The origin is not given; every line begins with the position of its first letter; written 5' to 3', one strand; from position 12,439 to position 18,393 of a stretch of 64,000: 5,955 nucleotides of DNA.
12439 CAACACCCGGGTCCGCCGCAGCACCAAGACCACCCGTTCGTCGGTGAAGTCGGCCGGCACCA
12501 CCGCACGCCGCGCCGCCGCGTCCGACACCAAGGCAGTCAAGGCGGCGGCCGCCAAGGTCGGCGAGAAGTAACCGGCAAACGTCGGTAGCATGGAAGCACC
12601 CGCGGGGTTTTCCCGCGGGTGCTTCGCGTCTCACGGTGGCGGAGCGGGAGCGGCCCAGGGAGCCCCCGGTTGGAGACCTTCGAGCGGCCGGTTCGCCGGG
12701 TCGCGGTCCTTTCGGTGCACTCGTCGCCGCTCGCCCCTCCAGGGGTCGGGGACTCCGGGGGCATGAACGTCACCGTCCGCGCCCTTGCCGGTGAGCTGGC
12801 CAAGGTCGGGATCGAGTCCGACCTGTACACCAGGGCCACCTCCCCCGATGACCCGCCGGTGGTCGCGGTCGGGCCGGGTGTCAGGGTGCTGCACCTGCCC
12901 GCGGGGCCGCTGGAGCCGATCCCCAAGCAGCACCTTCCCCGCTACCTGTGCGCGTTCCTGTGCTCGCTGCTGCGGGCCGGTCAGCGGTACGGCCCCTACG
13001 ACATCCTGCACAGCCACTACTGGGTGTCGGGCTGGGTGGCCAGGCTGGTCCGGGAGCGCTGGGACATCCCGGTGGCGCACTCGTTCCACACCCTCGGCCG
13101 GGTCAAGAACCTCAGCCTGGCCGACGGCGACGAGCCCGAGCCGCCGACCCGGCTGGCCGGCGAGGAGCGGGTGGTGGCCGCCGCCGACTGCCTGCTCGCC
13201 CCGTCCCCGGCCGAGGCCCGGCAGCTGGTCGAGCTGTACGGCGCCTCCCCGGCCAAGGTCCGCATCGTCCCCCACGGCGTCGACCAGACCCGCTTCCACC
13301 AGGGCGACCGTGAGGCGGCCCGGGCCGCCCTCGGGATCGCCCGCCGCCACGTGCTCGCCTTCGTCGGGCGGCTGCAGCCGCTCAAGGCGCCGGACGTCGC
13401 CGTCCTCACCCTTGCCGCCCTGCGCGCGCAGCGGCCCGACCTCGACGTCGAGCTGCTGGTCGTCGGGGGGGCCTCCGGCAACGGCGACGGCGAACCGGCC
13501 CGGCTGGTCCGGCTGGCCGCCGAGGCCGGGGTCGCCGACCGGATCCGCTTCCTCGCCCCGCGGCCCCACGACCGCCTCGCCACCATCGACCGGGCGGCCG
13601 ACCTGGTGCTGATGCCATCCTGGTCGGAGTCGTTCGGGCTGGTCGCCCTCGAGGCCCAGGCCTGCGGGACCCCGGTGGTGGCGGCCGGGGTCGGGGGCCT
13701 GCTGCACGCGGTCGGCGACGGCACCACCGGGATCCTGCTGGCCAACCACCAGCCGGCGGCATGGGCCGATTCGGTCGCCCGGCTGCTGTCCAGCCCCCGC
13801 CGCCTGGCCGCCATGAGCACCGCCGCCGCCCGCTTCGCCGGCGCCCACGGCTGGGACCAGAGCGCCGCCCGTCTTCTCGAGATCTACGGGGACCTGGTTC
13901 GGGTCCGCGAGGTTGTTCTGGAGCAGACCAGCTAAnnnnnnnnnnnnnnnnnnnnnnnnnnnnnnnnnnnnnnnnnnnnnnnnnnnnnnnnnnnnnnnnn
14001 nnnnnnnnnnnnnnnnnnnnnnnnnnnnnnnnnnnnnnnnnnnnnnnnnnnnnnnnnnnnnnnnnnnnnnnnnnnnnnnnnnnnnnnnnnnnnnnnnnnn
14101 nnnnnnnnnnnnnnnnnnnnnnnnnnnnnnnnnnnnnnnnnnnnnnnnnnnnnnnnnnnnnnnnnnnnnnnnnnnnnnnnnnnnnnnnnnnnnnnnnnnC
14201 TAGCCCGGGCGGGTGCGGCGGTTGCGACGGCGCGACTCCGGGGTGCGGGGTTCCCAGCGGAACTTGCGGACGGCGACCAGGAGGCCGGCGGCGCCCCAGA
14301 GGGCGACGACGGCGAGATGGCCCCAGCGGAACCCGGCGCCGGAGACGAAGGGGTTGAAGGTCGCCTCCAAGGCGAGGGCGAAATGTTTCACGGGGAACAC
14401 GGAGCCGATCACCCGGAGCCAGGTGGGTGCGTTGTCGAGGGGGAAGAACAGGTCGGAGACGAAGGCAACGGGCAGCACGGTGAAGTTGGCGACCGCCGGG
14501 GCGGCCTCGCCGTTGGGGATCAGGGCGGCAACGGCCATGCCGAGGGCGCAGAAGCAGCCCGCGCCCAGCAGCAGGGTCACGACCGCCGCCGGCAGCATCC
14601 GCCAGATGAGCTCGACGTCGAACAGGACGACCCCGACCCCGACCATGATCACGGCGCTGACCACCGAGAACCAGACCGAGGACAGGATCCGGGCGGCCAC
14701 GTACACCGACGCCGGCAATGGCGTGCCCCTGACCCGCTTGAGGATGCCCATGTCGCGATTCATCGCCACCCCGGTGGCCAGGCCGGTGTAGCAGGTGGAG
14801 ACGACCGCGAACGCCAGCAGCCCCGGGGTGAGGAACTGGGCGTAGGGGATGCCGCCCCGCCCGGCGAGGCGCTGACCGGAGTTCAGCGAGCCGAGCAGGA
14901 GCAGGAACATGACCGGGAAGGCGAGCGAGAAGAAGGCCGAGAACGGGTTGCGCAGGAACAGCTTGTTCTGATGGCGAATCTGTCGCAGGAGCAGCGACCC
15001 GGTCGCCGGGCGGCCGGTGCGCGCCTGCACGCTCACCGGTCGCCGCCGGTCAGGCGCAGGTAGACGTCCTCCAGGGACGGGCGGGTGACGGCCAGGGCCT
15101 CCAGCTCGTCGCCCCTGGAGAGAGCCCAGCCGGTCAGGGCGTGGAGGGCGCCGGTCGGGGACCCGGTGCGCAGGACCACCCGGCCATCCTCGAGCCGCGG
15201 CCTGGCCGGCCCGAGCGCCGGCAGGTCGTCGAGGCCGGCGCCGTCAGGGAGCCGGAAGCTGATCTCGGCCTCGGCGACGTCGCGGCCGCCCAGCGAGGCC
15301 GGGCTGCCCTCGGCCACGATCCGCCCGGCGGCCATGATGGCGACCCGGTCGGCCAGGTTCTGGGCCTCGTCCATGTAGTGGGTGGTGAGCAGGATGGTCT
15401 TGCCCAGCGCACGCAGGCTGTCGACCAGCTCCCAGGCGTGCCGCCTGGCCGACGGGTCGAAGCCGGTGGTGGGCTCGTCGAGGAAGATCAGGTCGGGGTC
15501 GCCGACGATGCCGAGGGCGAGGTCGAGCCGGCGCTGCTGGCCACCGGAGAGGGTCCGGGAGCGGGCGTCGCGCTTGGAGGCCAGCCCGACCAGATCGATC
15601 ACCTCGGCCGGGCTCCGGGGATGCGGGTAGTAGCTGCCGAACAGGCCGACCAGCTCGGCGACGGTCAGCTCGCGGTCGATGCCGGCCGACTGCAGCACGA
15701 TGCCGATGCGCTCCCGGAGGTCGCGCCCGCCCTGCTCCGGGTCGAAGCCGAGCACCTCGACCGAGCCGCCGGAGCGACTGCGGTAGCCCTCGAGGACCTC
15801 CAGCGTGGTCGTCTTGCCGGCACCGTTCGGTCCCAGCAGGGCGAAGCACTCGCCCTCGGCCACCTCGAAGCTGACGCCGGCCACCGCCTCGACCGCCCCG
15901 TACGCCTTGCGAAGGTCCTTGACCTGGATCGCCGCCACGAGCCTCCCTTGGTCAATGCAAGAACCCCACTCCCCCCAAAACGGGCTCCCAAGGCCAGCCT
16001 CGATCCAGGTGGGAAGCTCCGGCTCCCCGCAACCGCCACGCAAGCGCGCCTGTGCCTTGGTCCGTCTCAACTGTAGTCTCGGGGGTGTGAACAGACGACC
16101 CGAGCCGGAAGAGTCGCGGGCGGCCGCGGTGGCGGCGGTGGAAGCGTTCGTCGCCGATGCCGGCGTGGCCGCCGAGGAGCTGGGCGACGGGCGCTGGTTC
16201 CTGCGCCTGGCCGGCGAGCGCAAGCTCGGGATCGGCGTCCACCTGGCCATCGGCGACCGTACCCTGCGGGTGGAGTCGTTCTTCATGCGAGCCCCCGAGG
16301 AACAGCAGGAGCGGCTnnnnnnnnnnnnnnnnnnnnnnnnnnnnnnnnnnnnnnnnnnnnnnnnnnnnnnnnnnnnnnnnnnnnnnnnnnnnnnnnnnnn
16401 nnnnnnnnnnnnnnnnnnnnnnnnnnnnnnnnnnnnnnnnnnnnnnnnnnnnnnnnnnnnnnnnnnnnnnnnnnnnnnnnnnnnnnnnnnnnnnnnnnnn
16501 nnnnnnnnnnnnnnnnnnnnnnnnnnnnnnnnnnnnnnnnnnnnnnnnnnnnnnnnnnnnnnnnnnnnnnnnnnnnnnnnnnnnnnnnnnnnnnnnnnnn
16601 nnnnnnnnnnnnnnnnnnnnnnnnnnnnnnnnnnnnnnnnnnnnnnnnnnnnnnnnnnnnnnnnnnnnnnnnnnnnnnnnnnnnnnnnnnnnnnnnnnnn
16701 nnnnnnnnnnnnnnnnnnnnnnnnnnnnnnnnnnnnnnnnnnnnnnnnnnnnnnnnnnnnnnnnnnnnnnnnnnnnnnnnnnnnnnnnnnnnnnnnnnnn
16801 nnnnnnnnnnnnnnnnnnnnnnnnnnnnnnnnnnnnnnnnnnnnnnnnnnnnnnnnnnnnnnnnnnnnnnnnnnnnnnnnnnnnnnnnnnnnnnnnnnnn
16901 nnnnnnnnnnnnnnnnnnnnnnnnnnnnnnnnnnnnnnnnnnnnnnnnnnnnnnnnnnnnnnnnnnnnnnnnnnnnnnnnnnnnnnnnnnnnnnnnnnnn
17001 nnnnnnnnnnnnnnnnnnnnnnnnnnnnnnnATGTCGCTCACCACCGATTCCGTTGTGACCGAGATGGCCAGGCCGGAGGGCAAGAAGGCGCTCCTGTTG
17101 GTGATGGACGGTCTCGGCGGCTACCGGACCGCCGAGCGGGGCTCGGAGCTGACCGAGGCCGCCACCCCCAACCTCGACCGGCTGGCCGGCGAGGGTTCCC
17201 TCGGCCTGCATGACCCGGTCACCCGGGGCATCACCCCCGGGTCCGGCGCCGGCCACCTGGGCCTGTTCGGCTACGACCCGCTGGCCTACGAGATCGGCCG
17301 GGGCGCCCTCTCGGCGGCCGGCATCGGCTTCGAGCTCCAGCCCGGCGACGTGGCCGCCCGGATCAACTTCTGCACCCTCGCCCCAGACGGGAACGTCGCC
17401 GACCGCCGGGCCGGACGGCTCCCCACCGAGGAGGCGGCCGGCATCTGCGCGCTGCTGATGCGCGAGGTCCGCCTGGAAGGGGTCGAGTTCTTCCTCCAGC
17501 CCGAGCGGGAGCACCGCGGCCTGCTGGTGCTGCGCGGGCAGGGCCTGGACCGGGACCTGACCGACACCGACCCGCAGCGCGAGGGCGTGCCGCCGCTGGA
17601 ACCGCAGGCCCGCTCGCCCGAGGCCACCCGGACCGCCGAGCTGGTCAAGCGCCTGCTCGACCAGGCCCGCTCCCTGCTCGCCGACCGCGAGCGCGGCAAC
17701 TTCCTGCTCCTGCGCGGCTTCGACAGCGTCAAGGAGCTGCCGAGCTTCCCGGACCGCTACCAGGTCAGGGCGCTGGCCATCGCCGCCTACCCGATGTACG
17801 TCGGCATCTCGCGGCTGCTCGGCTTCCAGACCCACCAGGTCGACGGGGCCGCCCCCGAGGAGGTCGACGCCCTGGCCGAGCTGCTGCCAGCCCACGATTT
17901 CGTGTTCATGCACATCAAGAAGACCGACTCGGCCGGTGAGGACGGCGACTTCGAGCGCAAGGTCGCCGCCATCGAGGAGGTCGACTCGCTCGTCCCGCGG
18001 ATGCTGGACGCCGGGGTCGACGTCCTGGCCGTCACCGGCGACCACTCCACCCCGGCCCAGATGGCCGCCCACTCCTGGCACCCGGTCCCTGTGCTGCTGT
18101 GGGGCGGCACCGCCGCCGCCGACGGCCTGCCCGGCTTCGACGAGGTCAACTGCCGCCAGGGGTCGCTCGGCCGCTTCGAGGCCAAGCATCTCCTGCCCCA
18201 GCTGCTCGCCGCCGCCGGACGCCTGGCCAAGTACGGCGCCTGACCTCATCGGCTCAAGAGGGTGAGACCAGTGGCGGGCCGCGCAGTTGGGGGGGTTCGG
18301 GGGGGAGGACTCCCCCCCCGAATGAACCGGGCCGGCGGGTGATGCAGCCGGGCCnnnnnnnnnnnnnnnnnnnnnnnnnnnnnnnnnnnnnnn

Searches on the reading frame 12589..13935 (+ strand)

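Call 37: search_protein_families(library=pfam, proteins=[window:12589-13935:+], max_evalue=0.00001)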
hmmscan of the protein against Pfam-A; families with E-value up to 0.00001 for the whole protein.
window:12589-13935:+ (448 aa): 5 families
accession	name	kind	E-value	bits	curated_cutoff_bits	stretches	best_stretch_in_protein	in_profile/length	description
PF00534.26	Glycos_transf_1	-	8.2e-33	113.8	26.4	1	240-414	1-170/172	Glycosyl transferases group 1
PF13579.12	Glyco_trans_4_4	-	7e-32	111.4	29.7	1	57-230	1-158/158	Glycosyl transferase 4-like domain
PF13439.12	Glyco_transf_4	-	1.8e-29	103.4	28.5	1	57-234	2-169/170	Glycosyltransferase Family 4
PF13692.12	Glyco_trans_1_4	-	2.9e-29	102.6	27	1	254-401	2-141/142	Glycosyl transferases group 1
PF20706.3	GT4-conflict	-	2.1e-25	89.9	26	1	56-429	11-385/385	Family 4 Glycosyltransferase in conflict systems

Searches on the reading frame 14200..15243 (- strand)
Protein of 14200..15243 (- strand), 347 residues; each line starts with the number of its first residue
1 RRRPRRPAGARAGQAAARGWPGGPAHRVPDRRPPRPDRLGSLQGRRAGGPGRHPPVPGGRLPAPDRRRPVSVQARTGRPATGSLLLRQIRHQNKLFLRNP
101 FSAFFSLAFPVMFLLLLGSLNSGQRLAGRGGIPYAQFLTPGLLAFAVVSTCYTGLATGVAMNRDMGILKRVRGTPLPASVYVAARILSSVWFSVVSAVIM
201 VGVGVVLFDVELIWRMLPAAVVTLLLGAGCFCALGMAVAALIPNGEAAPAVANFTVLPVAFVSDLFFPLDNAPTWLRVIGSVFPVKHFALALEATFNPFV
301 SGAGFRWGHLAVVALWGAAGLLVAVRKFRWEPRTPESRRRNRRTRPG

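Call 37: search_protein_families(library=pfam, proteins=[window:14200-15243:-], max_evalue=0.00001)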
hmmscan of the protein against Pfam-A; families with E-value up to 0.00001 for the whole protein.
window:14200-15243:- (347 aa): 2 families
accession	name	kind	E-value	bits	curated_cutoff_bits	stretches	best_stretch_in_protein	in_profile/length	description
PF01061.29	ABC2_membrane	-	2.7e-24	86.3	26.9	1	90-292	8-206/211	ABC-2 type transporter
PF12698.13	ABC2_membrane_3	-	9.4e-14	51.7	31.6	1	134-319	160-340/347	ABC-2 family transporter protein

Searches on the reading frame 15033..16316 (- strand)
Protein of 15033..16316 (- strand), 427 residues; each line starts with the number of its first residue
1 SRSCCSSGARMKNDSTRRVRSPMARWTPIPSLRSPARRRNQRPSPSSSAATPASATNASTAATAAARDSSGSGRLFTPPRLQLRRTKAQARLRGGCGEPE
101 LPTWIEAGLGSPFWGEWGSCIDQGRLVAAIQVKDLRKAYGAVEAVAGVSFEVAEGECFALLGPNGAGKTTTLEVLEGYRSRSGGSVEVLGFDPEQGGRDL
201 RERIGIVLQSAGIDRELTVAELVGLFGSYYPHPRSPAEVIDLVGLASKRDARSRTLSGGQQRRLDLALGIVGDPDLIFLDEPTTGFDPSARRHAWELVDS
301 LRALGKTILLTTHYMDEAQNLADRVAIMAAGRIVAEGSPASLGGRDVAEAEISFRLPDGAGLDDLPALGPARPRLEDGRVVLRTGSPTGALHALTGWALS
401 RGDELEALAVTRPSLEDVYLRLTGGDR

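Call 37: search_protein_families(library=pfam, proteins=[window:15033-16316:-], max_evalue=0.00001)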
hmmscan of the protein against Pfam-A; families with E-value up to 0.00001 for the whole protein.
window:15033-16316:- (427 aa): 2 families
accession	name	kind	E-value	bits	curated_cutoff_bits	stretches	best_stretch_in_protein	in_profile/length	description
PF00005.33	ABC_tran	-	1.2e-25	91.1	25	1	147-284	3-137/137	ABC transporter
PF13304.12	AAA_21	-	1.3e-10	42.2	27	0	252-313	234-298/304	AAA domain, putative AbiEii toxin, Type IV TA system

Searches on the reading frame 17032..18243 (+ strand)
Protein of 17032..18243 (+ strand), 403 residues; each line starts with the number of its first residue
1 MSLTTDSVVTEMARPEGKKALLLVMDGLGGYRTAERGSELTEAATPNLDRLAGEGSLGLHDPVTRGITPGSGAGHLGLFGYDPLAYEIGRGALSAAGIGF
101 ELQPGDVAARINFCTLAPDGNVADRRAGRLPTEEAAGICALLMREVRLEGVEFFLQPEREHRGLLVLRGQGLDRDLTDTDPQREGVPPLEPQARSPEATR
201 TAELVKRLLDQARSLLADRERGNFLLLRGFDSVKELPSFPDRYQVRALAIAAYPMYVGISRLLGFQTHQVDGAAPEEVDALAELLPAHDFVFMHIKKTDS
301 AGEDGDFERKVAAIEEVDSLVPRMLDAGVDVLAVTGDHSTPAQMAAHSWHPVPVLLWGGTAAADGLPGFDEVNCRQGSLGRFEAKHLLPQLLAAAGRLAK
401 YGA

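Call 6: search_protein_families(library=pfam, proteins=[window:17032-18243:+])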
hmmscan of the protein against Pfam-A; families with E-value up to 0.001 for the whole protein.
window:17032-18243:+ (403 aa): 2 families
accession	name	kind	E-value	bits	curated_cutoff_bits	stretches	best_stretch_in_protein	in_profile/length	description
PF10143.14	PhosphMutase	-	1.3e-45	155.8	21.5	1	52-219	1-167/170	2,3-bisphosphoglycerate-independent phosphoglycerate mutase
PF01676.23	Metalloenzyme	-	7.2e-42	144.1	24.3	1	18-387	1-245/252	Metalloenzyme superfamily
